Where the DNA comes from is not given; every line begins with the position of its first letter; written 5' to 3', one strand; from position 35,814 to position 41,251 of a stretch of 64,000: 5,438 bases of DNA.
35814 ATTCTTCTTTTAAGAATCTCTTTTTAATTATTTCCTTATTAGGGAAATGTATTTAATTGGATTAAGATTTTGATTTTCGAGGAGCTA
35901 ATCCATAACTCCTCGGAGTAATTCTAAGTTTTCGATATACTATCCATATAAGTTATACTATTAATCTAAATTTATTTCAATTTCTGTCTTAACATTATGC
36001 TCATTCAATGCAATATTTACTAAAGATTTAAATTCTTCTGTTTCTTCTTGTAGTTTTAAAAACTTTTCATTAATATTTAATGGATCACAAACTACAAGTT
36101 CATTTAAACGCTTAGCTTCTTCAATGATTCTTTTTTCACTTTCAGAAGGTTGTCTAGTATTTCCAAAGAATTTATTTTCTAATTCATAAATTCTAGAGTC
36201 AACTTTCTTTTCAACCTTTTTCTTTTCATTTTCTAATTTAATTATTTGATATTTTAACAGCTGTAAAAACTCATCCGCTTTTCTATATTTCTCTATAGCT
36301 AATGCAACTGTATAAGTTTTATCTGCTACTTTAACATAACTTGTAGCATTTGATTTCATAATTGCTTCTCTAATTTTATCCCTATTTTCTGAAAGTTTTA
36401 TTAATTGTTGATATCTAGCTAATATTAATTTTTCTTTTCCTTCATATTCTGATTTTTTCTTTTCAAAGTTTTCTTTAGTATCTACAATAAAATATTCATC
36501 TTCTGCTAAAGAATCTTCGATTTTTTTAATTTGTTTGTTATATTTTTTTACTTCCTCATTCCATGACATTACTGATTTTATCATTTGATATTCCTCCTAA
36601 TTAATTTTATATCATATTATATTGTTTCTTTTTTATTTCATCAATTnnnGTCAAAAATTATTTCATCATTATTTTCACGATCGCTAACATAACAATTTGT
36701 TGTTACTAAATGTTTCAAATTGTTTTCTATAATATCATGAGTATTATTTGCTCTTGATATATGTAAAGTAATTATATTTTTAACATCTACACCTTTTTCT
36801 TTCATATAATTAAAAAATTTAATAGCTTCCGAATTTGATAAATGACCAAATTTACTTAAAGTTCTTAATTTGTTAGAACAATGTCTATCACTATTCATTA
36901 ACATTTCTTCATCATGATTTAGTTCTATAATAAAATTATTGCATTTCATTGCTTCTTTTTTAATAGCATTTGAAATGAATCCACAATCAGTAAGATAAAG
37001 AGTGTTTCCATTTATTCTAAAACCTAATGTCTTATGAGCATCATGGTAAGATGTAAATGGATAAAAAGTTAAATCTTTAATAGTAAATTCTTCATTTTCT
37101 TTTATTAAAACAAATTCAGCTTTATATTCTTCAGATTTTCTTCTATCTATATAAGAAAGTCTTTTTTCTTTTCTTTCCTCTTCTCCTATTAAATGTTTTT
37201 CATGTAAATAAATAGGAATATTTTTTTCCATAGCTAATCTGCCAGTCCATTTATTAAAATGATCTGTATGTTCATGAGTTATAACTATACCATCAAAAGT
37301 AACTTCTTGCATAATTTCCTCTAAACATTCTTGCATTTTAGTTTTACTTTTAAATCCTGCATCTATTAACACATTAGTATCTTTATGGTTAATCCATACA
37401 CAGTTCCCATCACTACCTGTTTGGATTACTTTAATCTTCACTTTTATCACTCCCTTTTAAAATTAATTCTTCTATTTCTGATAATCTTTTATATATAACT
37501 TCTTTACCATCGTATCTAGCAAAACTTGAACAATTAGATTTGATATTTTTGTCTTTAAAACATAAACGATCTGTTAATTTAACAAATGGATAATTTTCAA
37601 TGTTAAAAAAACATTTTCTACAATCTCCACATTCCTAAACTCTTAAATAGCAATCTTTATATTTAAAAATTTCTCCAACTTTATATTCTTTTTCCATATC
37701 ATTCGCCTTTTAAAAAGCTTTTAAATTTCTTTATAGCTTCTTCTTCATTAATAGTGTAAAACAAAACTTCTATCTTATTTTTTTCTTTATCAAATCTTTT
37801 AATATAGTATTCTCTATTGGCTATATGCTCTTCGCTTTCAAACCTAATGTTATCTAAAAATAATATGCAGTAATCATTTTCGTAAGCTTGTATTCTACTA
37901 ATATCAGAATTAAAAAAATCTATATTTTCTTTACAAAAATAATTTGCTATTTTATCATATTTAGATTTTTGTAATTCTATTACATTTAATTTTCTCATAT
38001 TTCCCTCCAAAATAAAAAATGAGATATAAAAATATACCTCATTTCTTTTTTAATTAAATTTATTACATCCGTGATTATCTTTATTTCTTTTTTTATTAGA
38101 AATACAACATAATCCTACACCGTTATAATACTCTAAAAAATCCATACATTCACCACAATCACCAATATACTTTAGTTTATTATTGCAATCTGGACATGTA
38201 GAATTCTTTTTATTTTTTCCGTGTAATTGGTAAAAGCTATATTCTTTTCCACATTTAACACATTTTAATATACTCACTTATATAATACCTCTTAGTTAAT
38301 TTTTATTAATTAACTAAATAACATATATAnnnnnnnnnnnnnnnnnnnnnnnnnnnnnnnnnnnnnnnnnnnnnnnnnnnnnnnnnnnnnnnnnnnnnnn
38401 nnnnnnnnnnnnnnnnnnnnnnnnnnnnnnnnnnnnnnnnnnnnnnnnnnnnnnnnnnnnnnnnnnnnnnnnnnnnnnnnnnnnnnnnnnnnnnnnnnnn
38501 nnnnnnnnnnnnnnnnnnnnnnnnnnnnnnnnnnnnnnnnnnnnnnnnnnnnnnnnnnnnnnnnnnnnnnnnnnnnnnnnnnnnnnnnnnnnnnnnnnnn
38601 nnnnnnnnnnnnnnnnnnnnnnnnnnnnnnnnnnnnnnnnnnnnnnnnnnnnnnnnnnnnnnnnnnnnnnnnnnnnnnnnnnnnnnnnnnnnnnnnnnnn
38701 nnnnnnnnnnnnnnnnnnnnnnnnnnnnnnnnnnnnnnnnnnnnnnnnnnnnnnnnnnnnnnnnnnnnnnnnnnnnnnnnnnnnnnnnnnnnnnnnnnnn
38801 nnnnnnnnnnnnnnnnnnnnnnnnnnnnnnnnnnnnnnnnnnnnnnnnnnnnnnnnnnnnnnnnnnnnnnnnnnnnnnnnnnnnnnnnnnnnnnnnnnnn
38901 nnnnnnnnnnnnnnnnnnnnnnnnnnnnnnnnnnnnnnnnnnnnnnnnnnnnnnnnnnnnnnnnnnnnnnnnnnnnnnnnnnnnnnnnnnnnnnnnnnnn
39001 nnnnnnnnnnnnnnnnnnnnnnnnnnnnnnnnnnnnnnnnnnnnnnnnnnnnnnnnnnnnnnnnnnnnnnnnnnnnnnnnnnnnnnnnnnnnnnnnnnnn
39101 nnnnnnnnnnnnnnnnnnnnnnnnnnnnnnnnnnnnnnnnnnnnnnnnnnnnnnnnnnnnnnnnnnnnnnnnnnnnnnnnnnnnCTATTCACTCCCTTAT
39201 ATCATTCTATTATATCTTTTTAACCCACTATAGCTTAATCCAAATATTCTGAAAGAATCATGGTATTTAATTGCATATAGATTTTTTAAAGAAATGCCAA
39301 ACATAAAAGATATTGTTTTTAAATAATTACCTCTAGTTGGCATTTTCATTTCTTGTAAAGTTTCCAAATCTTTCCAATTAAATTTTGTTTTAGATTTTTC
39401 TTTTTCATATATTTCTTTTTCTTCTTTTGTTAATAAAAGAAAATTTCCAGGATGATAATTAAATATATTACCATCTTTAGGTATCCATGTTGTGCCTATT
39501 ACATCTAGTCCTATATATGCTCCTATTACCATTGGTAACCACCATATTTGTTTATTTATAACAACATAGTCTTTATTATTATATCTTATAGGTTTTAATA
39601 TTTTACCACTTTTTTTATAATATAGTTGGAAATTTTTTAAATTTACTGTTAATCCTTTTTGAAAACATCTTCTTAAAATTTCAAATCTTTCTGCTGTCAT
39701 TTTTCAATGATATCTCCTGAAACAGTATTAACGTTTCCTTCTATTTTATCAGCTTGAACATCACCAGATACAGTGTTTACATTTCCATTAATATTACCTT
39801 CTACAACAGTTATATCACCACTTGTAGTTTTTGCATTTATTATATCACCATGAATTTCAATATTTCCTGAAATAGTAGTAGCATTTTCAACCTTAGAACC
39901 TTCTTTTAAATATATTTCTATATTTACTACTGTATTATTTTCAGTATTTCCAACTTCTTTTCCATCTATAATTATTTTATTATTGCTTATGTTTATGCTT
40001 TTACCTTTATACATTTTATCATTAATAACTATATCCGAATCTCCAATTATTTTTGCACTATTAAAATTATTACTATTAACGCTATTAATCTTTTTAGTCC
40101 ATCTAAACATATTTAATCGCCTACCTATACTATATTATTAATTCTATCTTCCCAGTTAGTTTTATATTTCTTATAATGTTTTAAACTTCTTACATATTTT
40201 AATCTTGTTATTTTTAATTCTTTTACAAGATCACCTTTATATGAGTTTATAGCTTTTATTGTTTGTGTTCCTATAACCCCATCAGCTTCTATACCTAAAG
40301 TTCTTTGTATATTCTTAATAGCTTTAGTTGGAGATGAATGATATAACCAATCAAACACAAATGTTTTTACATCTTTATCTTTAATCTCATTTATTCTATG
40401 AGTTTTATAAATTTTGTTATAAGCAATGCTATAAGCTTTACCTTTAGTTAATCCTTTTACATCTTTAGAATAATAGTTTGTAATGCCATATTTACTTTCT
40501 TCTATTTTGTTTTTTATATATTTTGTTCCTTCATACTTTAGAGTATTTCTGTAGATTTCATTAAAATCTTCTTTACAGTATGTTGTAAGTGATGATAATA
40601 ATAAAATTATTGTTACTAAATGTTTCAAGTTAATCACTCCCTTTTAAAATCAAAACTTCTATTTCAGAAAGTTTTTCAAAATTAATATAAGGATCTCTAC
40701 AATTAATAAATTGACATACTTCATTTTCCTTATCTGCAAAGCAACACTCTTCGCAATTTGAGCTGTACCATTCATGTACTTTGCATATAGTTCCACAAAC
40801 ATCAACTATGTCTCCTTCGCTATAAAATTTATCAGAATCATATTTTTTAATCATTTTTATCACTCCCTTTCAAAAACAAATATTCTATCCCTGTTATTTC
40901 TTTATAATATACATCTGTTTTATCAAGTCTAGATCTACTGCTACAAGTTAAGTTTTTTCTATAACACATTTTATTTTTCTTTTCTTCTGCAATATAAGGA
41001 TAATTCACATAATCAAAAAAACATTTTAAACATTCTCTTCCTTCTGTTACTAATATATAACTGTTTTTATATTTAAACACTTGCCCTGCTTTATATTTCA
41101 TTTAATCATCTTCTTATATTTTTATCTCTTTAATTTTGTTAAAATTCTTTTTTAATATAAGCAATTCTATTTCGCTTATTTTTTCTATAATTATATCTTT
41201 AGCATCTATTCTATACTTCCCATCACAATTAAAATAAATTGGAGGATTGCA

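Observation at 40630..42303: Tandem array of seven diverged small Cys-rich paralogs, plus a pseudogene copy 3 kb away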

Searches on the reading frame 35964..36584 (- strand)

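Call 30: search_protein_families(library=pfam, max_evalue=0.01, proteins=[window:35964-36584:-])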
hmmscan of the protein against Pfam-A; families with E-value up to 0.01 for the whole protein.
window:35964-36584:- (207 aa): 1 family
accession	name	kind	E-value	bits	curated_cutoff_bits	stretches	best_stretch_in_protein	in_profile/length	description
PF10597.14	U5_2-snRNA_bdg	-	0.0014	19.2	33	1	64-129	28-95/134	U5-snRNA binding site 2 of PrP8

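Call 81: search_protein_families(library=phrogs, max_evalue=0.01, proteins=[window:35964-36584:-])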
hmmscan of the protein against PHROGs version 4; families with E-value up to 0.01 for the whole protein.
window:35964-36584:- (207 aa): 1 family
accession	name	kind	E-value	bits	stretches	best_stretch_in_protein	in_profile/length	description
phrog_1491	-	tail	9.7e-26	91.9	1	11-205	13-210/211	tail fiber protein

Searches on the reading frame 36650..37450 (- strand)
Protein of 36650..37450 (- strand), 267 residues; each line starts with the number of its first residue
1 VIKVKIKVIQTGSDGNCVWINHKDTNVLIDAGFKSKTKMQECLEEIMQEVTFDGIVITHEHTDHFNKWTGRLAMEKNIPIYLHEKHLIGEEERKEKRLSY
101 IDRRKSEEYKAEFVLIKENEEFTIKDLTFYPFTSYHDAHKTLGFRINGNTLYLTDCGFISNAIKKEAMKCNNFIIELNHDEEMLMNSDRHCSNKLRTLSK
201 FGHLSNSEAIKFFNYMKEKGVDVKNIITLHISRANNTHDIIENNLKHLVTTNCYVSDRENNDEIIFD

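Call 30: search_protein_families(library=pfam, max_evalue=0.01, proteins=[window:36650-37450:-])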
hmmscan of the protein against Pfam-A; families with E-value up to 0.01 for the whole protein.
window:36650-37450:- (267 aa): 3 families
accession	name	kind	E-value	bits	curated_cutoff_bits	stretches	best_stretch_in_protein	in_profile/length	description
PF12706.13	Lactamase_B_2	-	3.8e-17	63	27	1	25-218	1-192/200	Beta-lactamase superfamily domain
PF00753.33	Lactamase_B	-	9e-08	32.7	22.7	1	13-104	4-96/196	Metallo-beta-lactamase superfamily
PF13483.12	Lactamase_B_3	-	4.3e-07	30.5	24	1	14-156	6-100/160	Beta-lactamase superfamily domain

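Call 70: search_protein_families(library=pfam, max_evalue=5, proteins=[window:36650-37441:-])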
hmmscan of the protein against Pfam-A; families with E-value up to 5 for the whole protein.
window:36650-37441:- (264 aa): 6 families
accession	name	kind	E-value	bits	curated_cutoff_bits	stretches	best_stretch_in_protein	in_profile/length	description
PF12706.13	Lactamase_B_2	-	3.6e-17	63.1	27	1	22-215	1-192/200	Beta-lactamase superfamily domain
PF00753.33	Lactamase_B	-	8.7e-08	32.8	22.7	1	10-101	4-96/196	Metallo-beta-lactamase superfamily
PF13483.12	Lactamase_B_3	-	4.1e-07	30.5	24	1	11-153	6-100/160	Beta-lactamase superfamily domain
PF13041.12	PPR_2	-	0.068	13.7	30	1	204-219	20-35/50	PPR repeat family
PF25510.1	Ubiquitin_DCDC1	-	0.15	13.1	30.4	1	2-50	3-51/95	Doublecortin domain-containing protein 1-like, ubiquitin domain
PF10209.14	DUF2340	-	1.5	9.7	25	1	162-212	63-106/120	Uncharacterized conserved protein (DUF2340)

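Call 72: search_solved_structures(query=window:36650-37441:-, max_evalue=0.001)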
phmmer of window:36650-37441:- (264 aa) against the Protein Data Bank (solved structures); distinct sequences matched with E-value up to 0.001: 3.
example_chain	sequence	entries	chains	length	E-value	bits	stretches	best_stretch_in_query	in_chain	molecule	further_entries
4wn4_A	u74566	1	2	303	3.6e-11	46.5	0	195-226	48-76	Pentatricopeptide repeat protein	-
5orm_A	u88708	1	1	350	6.8e-10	42.3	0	195-226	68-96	cPPR-Telo1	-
4pjr_A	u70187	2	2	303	9.6e-10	41.8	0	195-227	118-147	Pentatricopeptide repeat protein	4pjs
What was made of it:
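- On Anti-Pycsar Apyc1 (neighbouring MBL-fold protein): It was not returned by my hmmscan at E<=5 (calls 30, 70) or by phmmer against the PDB (call 72).
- Tried and rejected: Apyc1 identity of the MBL neighbour: not reproducible (calls 30, 70, 72).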

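Call 81: search_protein_families(library=phrogs, max_evalue=0.01, proteins=[window:36650-37441:-])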
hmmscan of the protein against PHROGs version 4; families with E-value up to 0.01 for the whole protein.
window:36650-37441:- (264 aa): 2 families
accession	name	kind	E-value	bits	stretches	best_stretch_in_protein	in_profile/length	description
phrog_392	-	other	1.5e-38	134.2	1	1-256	6-250/348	metal-dependent hydrolase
phrog_7043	-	tail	0.00026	20.7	1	6-62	628-688/1077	tail protein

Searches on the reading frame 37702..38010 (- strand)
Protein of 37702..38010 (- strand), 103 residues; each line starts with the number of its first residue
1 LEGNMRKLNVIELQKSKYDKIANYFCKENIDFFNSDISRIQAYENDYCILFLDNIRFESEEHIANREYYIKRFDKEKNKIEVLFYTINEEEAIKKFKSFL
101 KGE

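Call 30: search_protein_families(library=pfam, max_evalue=0.01, proteins=[window:37702-38010:-])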
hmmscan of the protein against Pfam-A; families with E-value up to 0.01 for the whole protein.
window:37702-38010:- (103 aa): 0 families

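Call 70: search_protein_families(library=pfam, max_evalue=5, proteins=[window:37702-38010:-])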
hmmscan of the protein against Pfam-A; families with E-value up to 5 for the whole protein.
window:37702-38010:- (103 aa): 1 family
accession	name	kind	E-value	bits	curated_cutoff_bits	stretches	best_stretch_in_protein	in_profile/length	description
PF24239.1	DUF7447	-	0.017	15.7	24.1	1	13-83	5-72/89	Family of unknown function (DUF7447)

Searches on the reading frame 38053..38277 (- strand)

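Call 30: search_protein_families(library=pfam, max_evalue=0.01, proteins=[window:38053-38277:-])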
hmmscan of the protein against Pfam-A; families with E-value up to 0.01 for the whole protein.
window:38053-38277:- (75 aa): 2 families
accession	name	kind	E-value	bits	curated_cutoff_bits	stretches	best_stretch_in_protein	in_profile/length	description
PF09723.15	Zn_ribbon_8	-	0.00091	19.6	34.4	1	5-35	7-37/41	Zinc ribbon domain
PF07191.17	Zn_ribbon_6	-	0.0071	16.8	25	0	5-53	2-44/67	Double zinc ribbon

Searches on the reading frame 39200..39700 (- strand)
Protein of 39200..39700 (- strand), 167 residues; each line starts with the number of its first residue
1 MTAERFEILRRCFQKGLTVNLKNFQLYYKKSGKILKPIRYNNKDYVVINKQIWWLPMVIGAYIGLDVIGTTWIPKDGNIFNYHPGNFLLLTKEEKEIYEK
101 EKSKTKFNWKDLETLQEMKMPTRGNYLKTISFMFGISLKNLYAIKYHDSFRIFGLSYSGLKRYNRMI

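Call 30: search_protein_families(library=pfam, max_evalue=0.01, proteins=[window:39200-39700:-])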
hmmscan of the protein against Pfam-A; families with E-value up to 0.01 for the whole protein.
window:39200-39700:- (167 aa): 0 families

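Call 70: search_protein_families(library=pfam, max_evalue=5, proteins=[window:39200-39700:-])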
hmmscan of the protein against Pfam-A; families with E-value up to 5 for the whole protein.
window:39200-39700:- (167 aa): 2 families
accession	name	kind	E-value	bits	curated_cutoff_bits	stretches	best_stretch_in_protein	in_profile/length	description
PF06337.17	DUSP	-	0.023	15.6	29.3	1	23-53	31-58/77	DUSP domain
PF10467.15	Inhibitor_I48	-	0.14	12.5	21.3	1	34-100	25-95/142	Peptidase inhibitor clitocypin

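Call 81: search_protein_families(library=phrogs, max_evalue=0.01, proteins=[window:39200-39700:-])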
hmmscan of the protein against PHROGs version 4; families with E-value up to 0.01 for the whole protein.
window:39200-39700:- (167 aa): 0 families

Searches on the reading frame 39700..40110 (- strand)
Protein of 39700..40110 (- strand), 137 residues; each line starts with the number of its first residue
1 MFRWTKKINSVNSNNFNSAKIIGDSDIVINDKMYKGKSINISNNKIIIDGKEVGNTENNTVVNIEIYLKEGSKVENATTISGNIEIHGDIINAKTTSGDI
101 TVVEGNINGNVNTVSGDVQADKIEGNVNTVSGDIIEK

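Call 30: search_protein_families(library=pfam, max_evalue=0.01, proteins=[window:39700-40110:-])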
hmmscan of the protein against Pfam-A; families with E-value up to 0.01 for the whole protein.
window:39700-40110:- (137 aa): 0 families

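Call 70: search_protein_families(library=pfam, max_evalue=5, proteins=[window:39700-40110:-])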
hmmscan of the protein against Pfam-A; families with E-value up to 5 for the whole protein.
window:39700-40110:- (137 aa): 0 families

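Call 73: search_solved_structures(query=window:39700-40110:-, max_evalue=1)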
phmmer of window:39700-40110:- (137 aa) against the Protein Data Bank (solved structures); distinct sequences matched with E-value up to 1: 0.

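Call 81: search_protein_families(library=phrogs, max_evalue=0.01, proteins=[window:39700-40110:-])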
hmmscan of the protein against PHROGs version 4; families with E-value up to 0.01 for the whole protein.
window:39700-40110:- (137 aa): 2 families
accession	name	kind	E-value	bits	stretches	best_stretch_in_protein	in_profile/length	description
phrog_3163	-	unknown function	1e-23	84.5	1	18-136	7-119/121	-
phrog_19943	-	head and packaging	0.0027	16.4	1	4-115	416-525/1227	virion structural protein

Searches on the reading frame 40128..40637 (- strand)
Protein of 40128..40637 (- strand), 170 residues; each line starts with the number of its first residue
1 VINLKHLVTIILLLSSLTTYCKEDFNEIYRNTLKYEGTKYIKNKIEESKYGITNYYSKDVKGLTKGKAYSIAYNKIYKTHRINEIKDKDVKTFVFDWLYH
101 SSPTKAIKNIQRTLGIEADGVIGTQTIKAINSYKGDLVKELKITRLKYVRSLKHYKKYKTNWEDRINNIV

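Call 30: search_protein_families(library=pfam, max_evalue=0.01, proteins=[window:40128-40637:-])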
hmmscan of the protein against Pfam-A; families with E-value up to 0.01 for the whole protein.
window:40128-40637:- (170 aa): 3 families
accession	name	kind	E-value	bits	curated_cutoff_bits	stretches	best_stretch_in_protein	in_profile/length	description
PF09374.15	PG_binding_3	-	3.7e-05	24.3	24.6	1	106-153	2-58/76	Predicted Peptidoglycan domain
PF01471.23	PG_binding_1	-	0.00026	21.5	23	1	104-130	31-57/57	Putative peptidoglycan binding domain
PF05838.17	Glyco_hydro_108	-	0.0041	18.1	21.2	0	49-99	42-82/85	Glycosyl hydrolase 108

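Call 81: search_protein_families(library=phrogs, max_evalue=0.01, proteins=[window:40128-40637:-])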
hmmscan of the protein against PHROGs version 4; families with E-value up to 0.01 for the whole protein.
window:40128-40637:- (170 aa): 4 families
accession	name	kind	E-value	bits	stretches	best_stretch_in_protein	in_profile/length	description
phrog_315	-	lysis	4.5e-21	76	1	22-169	332-487/677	endolysin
phrog_2649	-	lysis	0.0019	19.1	1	88-137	197-242/261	endolysin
phrog_12853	-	unknown function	0.0025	19.2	1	26-131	4-130/131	-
phrog_1493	-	lysis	0.0046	17.2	1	103-153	278-320/394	endolysin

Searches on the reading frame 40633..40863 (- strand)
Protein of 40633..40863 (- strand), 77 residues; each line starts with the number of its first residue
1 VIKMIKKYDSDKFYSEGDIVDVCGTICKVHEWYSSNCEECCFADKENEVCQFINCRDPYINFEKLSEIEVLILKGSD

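Call 9: search_protein_families(library=pfam, max_evalue=1, proteins=[window:40633-40863:-])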
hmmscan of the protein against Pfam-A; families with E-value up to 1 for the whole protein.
window:40633-40863:- (77 aa): 1 family
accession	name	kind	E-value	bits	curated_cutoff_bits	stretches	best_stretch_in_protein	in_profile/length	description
PF10384.14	Scm3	-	0.069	13.3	24.3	1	3-27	18-42/53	Centromere protein Scm3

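Call 10: search_protein_families(library=phrogs, max_evalue=1, proteins=[window:40633-40863:-])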
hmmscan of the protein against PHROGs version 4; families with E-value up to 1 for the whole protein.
window:40633-40863:- (77 aa): 0 families

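Call 95: search_protein_families(library=padloc, max_evalue=0.01, proteins=[window:40633-40863:-])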
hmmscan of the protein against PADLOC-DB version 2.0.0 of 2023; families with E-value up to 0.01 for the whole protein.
window:40633-40863:- (77 aa): 0 families

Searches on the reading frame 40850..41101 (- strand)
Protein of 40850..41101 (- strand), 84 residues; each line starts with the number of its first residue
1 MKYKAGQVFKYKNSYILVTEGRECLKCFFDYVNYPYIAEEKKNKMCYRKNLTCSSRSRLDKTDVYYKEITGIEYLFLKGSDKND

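Call 9: search_protein_families(library=pfam, max_evalue=1, proteins=[window:40850-41101:-])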
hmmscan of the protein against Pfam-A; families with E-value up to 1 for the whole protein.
window:40850-41101:- (84 aa): 0 families

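Call 10: search_protein_families(library=phrogs, max_evalue=1, proteins=[window:40850-41101:-])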
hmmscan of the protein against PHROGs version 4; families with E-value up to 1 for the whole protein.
window:40850-41101:- (84 aa): 0 families

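Call 95: search_protein_families(library=padloc, max_evalue=0.01, proteins=[window:40850-41101:-])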
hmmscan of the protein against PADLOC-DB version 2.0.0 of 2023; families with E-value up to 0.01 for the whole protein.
window:40850-41101:- (84 aa): 1 family
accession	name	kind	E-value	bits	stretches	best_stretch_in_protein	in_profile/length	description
PDLC01083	Csx21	-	0.0053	15.1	1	34-70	34-70/100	Unknown function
